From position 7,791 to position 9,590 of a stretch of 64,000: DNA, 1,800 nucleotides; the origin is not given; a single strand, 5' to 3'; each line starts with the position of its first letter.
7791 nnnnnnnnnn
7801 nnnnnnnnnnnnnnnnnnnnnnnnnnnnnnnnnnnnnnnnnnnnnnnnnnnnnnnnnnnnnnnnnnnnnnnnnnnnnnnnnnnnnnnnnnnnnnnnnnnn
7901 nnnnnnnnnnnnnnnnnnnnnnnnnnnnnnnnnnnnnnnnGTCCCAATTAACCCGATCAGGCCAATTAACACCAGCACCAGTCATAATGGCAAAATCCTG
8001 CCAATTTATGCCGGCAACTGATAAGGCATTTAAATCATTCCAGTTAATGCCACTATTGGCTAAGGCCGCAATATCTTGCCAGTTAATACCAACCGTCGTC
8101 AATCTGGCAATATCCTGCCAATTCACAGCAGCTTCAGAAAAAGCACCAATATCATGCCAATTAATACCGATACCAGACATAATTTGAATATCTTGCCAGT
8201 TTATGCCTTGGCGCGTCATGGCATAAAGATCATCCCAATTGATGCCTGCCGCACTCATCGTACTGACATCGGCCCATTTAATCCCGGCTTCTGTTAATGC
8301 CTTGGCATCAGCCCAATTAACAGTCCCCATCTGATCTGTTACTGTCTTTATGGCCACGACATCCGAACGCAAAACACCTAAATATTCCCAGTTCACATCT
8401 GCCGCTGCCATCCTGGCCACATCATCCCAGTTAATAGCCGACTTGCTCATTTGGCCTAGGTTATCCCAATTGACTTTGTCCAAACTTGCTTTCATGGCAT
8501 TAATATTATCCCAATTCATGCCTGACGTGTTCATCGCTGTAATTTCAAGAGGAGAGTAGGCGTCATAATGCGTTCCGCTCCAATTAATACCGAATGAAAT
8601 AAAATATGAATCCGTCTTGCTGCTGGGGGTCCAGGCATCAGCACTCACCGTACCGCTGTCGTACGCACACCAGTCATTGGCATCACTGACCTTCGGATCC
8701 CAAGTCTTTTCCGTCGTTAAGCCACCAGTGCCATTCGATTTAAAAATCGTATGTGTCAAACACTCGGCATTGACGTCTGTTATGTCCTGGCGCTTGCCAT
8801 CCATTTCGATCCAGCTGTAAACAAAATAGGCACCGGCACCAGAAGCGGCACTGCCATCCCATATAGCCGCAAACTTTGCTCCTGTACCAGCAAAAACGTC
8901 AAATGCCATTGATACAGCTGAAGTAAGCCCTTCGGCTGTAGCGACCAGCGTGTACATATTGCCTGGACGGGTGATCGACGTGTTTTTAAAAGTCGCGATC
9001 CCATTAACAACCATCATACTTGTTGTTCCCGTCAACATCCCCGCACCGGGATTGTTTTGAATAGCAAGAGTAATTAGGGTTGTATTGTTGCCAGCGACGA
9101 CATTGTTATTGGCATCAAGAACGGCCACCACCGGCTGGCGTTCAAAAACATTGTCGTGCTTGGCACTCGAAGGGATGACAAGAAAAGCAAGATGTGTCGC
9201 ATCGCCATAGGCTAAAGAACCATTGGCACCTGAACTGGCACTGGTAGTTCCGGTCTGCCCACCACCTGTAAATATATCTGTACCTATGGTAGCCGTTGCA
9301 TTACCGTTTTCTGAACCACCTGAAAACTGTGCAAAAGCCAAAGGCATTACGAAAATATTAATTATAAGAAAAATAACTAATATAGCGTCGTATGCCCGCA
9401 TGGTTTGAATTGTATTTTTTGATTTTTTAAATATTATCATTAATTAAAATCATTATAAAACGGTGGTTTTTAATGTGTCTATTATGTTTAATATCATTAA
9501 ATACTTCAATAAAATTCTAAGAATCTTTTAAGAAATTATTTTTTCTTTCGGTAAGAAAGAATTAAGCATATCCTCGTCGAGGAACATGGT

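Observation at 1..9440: Unannotated giant minus-strand gene with ~200 tandem 13-residue NW repeats. The track's plus-strand ORFs here are antisense shadows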

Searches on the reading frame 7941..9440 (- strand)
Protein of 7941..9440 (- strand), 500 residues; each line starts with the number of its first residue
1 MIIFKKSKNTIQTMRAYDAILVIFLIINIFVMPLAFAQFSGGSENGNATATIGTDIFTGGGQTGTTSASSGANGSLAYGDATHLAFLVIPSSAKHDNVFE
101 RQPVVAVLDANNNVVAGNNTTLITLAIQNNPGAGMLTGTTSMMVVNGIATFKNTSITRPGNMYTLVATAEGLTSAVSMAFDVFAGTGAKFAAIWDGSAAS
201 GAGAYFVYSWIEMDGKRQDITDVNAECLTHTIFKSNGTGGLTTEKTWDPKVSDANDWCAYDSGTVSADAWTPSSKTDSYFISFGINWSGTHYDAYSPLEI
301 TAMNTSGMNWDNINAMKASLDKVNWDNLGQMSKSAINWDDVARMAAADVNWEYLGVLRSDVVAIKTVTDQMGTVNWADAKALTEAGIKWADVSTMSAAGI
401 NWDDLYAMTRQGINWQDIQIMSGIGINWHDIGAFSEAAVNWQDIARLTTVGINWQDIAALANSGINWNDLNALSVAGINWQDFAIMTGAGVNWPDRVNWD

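Call 3: search_protein_families(library=pfam, proteins=[window:8241-9440:-], max_evalue=0.1)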
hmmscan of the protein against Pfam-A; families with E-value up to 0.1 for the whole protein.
window:8241-9440:- (400 aa): 0 families

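Call 9: search_protein_families(library=ncbifam, proteins=[window:8241-9440:-], max_evalue=0.01)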
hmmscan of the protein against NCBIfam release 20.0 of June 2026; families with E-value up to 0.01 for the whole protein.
window:8241-9440:- (400 aa): 0 families

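Call 11: search_solved_structures(query=window:8400-9440:-, max_evalue=1, show_alignments=2)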
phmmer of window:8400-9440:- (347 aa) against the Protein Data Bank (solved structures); distinct sequences matched with E-value up to 1: 1.
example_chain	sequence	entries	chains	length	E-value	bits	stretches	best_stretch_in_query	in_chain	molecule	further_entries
7dod_C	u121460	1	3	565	0.00062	22.1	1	95-206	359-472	Calicivirin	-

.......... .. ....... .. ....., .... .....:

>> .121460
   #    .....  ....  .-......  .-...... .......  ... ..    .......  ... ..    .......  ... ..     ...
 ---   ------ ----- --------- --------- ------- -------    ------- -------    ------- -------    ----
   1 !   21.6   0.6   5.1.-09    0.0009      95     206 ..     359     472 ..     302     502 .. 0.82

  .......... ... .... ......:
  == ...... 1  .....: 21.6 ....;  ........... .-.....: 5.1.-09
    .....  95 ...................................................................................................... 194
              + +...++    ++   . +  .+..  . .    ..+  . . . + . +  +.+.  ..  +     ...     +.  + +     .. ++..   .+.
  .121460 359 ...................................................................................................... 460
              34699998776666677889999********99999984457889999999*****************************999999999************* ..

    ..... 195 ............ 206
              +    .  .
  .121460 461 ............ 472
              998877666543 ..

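Call 12: find_homologous_proteins(query=window:8001-9440:-)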
Query window:8001-9440:- (480 aa): 45 proteins with E <= 0.001 among 8000 candidates.
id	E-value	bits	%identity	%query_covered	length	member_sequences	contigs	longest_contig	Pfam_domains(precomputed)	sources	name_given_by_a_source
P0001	6.8e-171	587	56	99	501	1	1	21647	-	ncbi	ncbi:MAG: hypothetical protein V2A70_03420, partial [Candidatus Omnitrophota bacterium]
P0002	7.2e-142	491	54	94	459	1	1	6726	-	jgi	jgi:hypothetical protein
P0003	2.9e-130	453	34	99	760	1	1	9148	PF25533.2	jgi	-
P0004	3.9e-128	446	34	96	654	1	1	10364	-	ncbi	ncbi:MAG: hypothetical protein ABH858_06175, partial [Candidatus Omnitrophota bacterium]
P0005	3.3e-125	437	41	96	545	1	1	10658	-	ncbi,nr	ncbi:MAG: hypothetical protein HQL25_08685, partial [Candidatus Omnitrophica bacterium]|nr:hypotheti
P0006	1.1e-121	425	42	94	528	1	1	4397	-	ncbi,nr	ncbi:MAG: hypothetical protein KKD07_10715, partial [Candidatus Omnitrophica bacterium]|nr:hypotheti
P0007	5.1e-109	383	49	90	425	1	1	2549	-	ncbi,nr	ncbi:MAG: hypothetical protein GX606_07340, partial [Elusimicrobia bacterium]|nr:hypothetical protei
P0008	6.6e-104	366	42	43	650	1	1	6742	-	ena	-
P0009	1.0e-92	329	34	89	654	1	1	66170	-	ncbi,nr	ncbi:MAG TPA: hypothetical protein PLY88_06105, partial [Candidatus Omnitrophota bacterium]|nr:hypot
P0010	3.1e-88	315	35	78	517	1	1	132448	-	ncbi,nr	ncbi:MAG: hypothetical protein HQL12_05740, partial [Candidatus Omnitrophica bacterium]|nr:hypotheti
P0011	1.1e-87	313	35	83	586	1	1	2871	PF25533.2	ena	-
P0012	2.0e-74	269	49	63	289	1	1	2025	-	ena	-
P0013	6.9e-54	201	28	84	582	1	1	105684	-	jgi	-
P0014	1.3e-42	164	38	33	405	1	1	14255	-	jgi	-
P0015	9.7e-41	158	43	24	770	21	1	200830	-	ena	-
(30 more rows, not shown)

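Call 20: find_encoding_contigs(protein=P0010, flank=10000, max_places=3)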
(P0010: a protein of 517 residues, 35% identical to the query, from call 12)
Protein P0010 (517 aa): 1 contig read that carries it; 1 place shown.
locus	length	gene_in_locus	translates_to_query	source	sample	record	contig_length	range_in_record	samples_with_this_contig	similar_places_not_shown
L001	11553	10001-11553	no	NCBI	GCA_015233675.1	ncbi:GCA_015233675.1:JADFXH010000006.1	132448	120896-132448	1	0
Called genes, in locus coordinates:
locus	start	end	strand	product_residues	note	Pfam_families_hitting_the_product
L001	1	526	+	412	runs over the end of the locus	PF00595:PDZ, PF17820:PDZ_6 (faint), PF03572:Peptidase_S41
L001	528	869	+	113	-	PF00213:OSCP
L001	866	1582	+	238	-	PF00535:Glycos_transf_2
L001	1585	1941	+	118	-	PF10066:DUF2304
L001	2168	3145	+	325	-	PF00535:Glycos_transf_2, PF10111:Glyco_tranf_2_2, PF13641:Glyco_tranf_2_3, PF13506:Glyco_transf_21 (weak), PF13632:Glyco_trans_2_3 (weak)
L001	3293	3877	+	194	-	-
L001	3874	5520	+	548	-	PF03958:Secretin_N, PF00263:Secretin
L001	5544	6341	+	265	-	PF13428:TPR_14 (faint), PF13431:TPR_17 (faint), PF00515:TPR_1, PF07719:TPR_2 (weak), PF13181:TPR_8 (faint), PF13414:TPR_11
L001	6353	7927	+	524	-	PF03781:FGE-sulfatase (faint)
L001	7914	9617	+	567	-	PF03781:FGE-sulfatase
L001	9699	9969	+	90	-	-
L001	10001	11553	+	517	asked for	?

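Call 61: predict_structure(alignment_id=A1)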
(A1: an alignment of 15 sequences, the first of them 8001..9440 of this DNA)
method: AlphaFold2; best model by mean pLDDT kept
length: 480 residues; sequences in the alignment: 15
mean_pLDDT: 57.8   pTM: 0.33
mean pLDDT of the five models: 57.8, 57.7, 55.5, 54.5, 51.0
residues with pLDDT >= 90: 14; 70-90: 154; 50-70: 99; < 50: 213
segments of 3 or more residues with pLDDT < 50: 1-7, 32-78, 92-95, 264-266, 301-394, 397-400, 419-426, 435-439, 448-480
pLDDT, mean of each block of 10 residues (from residue 1): 50 74 71 37 28 29 27 40 80 53 82 78 88 77 86 74 85 83 66 65 74 70 80 71 85 80 58 74 82 69 39 35 33 37 39 32 34 40 46 48 53 50 46 49 49 43 46 43
secondary structure, 60 per line:
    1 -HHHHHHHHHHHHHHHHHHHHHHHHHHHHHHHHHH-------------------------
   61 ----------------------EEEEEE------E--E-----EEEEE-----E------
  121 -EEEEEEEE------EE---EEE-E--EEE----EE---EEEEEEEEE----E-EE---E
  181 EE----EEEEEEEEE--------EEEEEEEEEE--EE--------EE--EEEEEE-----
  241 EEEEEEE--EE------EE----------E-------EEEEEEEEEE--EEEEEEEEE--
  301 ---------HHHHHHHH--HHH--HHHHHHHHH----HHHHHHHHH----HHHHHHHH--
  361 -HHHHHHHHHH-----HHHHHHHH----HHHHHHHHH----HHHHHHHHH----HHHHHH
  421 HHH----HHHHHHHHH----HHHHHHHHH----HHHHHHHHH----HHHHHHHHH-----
elements in order: H2-35 E83-88 E104-108 E122-129 E141-143 E148-150 E160-168 E180-182 E187-195 E204-213 E230-235 E241-247 E278-287 E290-298 H310-317 H325-333 H338-346 H351-358 H362-371 H377-384 H389-397 H402-410 H415-423 H428-436 H441-449 H454-462 H467-475

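Call 66: fold_search(model_id=the predicted structure, library=pdb)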
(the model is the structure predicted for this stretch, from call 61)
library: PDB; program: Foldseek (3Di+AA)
matches with E <= 10: 1214; with E <= 0.001: 12
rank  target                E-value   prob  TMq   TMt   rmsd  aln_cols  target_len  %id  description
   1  8s80_B                1.8e-04  1.00  0.18  0.36  17.4       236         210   17  Domains 4 and 5 of Sap S-layer protein from Bacillus anthracis (released 2024-11-20)
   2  2aew_A                4.3e-04  0.94  0.16  0.29  13.0       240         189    9  A model for growth hormone receptor activation based on subunit rotation within a receptor dimer (released 2005-11-01)
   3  5ag8_A                5.7e-04  0.99  0.16  0.38  10.2       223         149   12  CRYSTAL STRUCTURE OF A MUTANT (665I6H) OF THE C-TERMINAL DOMAIN OF RGPB (released 2016-04-06)
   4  7nit_C                6.0e-04  1.00  0.19  0.08  15.6       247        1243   14  X-ray structure of a multidomain BbgIII from Bifidobacterium bifidum (released 2021-12-22)
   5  7nit_D                6.8e-04  1.00  0.19  0.08  13.3       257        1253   16  X-ray structure of a multidomain BbgIII from Bifidobacterium bifidum (released 2021-12-22)
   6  4b60_A                7.1e-04  0.72  0.13  0.18  18.6       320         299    9  Structure of rFnBPA(189-505) in complex with fibrinogen gamma chain C- terminal peptide (released 2013-10-09)
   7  7nit_F                7.6e-04  1.00  0.19  0.08  15.2       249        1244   15  X-ray structure of a multidomain BbgIII from Bifidobacterium bifidum (released 2021-12-22)
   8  7nit_A                7.6e-04  0.99  0.18  0.08  18.6       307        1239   13  X-ray structure of a multidomain BbgIII from Bifidobacterium bifidum (released 2021-12-22)
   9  3nms_A                7.6e-04  0.95  0.16  0.12  17.0       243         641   12  Staphylococcal Complement Inhibitor (SCIN) in complex with Human Complement C3c (released 2010-08-04)
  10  6rqj_B                8.5e-04  0.97  0.16  0.13  17.1       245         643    8  Structure of human complement C5 complexed with tick inhibitors OmCI, RaCI1 and CirpT1 (released 2020-01-08)
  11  8xrp_C                8.5e-04  0.91  0.14  0.21  14.9       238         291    9  The Cryo-EM structure of IL-12, receptor subunit beta-1 and receptor subunit beta-2 complex (released 2024-07-24)
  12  7ad7_B                1.0e-03  0.97  0.16  0.13  16.4       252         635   10  Crystal structure of human complement C5 in complex with the K8 bovine knob domain peptide. (released 2021-03-10)
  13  3l3o_A                1.1e-03  0.93  0.16  0.12  17.0       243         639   12  Staphylococcal Complement Inhibitor (SCIN) in complex with Human Complement Component C3c (released 2010-08-04)
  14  5w08_H                1.3e-03  0.69  0.12  0.22  14.3       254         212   11  A/Texas/50/2012(H3N2) Influenza hemagglutinin in complex with K03.12 Fab (released 2018-02-14)
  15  8d6a_A                1.3e-03  0.91  0.14  0.17  16.2       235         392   10  Cryo-EM structure of human LIF signaling complex: model containing the interaction core region (released 2023-03-29)
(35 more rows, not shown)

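Call 88: search_protein_families(library=phrogs, proteins=[window:7941-9440:-], max_evalue=0.01)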
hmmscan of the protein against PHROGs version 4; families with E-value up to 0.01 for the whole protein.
window:7941-9440:- (500 aa): 0 families

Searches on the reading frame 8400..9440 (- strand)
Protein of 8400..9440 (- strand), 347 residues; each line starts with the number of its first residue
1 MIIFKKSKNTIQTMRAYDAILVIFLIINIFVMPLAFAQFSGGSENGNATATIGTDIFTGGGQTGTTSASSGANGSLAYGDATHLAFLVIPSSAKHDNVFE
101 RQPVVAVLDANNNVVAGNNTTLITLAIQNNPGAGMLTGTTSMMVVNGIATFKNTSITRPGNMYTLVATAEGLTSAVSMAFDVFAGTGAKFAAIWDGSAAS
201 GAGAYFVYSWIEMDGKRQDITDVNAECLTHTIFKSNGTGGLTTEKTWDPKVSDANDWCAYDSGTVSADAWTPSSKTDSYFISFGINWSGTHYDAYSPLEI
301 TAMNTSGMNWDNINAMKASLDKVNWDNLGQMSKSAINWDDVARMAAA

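Call 18: find_related_loci(query=window:8400-9440:-, collection=genome_contigs, flank=10000)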
Query window:8400-9440:- (347 aa) in genome_contigs; peptide patterns used: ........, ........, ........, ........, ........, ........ (x = any residue, [..] = any of these).
81 stretches matched a pattern, but none encodes a relative of the query by tblastn (E <= 1e-3).

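Call 31: find_related_loci(query=A2, collection=genome_contigs, flank=10000)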
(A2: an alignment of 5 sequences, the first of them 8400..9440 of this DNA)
Query A2 (347 aa) in genome_contigs; peptide patterns used: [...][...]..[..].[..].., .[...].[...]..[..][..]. (x = any residue, [..] = any of these).
108 stretches matched a pattern; 19 encode a relative of the query (tblastn E <= 1e-3); 19 distinct loci.
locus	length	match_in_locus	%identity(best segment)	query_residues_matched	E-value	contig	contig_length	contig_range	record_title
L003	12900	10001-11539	67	1-347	2e-151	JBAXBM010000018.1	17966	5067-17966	MAG: Candidatus Omnitrophota bacterium isolate ELA167 MAG167_18, whole genome shotgun sequence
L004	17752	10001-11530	63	1-347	1e-135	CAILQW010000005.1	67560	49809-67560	MAG: Candidatus Omnitrophica bacterium isolate AM4_bin-704 genome assembly, contig: bin-704:05/67, whole genome shotgun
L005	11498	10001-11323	52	4-347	7e-111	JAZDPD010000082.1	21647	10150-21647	MAG: Candidatus Omnitrophota bacterium isolate MEGAHIT-group-0.817 k141_17311285, whole genome shotgun sequence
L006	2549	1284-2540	48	6-345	3e-89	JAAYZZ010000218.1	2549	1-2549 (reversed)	MAG: Elusimicrobia bacterium isolate AS06rmzACSIP_371 632336_AS06, whole genome shotgun sequence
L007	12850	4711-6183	46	21-345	1e-85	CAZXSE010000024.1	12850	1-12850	MAG TPA_asm: uncultured Planctomycetales bacterium isolate binchicken_co154_760 genome assembly, contig: NODE_9287_lengt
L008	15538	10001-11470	44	4-347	3e-79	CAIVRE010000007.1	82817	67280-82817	MAG: Candidatus Omnitrophica bacterium isolate AM-lipid-02-D9_bin-0629 genome assembly, contig: bin-0629:07/34, whole ge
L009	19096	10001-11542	44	1-347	1e-72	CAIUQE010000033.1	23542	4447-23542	MAG: Candidatus Omnitrophica bacterium isolate MJ-2014-D6_bin-075 genome assembly, contig: bin-075:33/49, whole genome s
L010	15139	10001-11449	40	1-347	6e-72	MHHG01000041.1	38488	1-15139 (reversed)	MAG: Omnitrophica WOR_2 bacterium RIFOXYA2_FULL_38_17 rifoxya2_full_scaffold_375, whole genome shotgun sequence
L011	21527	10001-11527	37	4-347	1e-69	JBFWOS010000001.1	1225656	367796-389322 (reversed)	MAG: Candidatus Omnitrophota bacterium isolate CA_2019_TPBF_141 NODE_21_length_1225656_cov_49.572922_TPBF, whole genome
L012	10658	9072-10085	41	21-346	2e-69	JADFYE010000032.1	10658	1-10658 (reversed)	MAG: Candidatus Omnitrophota bacterium isolate nDJH6bin14 nDJH6_bin14_NODE_32_length_10658_cov_3.572462, whole genome sh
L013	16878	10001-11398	36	4-347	2e-67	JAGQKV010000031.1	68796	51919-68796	MAG: Candidatus Omnitrophota bacterium isolate HKST-UBA13 2014-04-01_1_(paired)_contig_298736, whole genome shotgun sequ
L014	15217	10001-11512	41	5-347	2e-68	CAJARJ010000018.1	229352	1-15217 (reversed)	MAG: Candidatus Omnitrophica bacterium isolate Loc090907-6m_bin-269 genome assembly, contig: bin-269:18/22, whole genome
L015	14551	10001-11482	36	1-347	2e-66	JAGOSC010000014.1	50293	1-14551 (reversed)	MAG: Candidatus Omnitrophota bacterium isolate Gw_Eff_bin_307 Gw_Eff_1048_length_50293_cov_5.701690, whole genome shotgu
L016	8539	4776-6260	44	35-347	2e-64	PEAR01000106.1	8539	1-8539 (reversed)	MAG: Candidatus Omnitrophota bacterium isolate Cal1bin1 scaffold290, whole genome shotgun sequence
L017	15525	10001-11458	44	35-347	5e-60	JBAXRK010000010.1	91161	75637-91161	MAG: Candidatus Omnitrophota bacterium isolate ELA581 MAG581_10, whole genome shotgun sequence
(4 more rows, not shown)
